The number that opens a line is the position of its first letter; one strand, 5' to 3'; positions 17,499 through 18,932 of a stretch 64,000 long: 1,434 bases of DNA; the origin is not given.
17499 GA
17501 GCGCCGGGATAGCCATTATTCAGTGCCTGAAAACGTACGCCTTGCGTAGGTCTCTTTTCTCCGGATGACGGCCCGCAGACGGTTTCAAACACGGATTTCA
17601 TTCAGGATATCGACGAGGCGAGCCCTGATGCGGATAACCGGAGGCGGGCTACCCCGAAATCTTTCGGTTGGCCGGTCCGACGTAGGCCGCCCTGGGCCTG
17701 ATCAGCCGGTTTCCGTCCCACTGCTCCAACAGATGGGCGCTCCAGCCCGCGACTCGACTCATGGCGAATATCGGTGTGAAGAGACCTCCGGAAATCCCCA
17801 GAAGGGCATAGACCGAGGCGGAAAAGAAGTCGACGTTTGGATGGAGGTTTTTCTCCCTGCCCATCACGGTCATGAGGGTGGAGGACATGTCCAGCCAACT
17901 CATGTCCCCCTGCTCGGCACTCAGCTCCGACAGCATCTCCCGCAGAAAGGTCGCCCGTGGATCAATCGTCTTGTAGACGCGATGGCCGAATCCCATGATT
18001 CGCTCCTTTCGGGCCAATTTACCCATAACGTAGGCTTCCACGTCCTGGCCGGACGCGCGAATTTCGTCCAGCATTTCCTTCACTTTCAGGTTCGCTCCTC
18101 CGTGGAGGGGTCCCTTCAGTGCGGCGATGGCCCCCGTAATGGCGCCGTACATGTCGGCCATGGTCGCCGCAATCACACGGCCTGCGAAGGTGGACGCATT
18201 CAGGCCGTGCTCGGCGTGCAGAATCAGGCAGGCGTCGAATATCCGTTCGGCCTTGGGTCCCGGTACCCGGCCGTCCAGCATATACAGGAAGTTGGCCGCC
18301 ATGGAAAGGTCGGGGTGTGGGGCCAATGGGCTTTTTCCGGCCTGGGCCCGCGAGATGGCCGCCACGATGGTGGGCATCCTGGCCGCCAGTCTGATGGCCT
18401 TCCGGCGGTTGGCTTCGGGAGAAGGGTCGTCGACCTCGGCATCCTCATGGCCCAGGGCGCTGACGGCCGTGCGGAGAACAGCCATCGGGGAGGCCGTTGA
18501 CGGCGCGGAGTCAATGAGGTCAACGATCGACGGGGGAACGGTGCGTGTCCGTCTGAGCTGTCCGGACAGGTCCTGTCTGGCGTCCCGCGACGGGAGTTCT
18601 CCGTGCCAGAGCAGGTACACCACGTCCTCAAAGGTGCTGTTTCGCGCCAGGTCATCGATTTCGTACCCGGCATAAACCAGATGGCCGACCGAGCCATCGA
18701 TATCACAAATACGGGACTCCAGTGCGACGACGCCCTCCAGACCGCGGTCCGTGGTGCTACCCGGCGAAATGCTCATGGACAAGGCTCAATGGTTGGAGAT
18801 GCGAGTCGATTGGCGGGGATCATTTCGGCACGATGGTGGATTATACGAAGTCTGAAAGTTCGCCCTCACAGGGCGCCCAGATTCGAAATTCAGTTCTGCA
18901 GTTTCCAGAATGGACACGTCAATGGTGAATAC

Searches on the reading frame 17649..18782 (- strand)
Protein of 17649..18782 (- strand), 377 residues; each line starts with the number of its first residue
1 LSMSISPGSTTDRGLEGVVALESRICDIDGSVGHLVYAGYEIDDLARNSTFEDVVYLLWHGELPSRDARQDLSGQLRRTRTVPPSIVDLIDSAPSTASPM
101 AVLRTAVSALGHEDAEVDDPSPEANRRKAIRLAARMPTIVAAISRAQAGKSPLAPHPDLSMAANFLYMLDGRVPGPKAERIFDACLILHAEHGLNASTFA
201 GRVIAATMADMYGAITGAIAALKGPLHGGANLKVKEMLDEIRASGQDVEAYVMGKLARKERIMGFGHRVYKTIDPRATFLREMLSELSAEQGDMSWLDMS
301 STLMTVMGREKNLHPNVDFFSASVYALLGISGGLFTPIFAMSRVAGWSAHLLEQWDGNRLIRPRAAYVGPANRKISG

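Call 14: search_protein_families(library=pfam, proteins=[window:17649-18782:-], max_evalue=0.001)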
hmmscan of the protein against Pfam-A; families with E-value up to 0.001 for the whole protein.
window:17649-18782:- (377 aa): 1 family
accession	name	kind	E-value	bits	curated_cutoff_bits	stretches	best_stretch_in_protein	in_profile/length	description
PF00285.26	Citrate_synt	-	3.2e-133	444.6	27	1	14-364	1-357/357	Citrate synthase, C-terminal domain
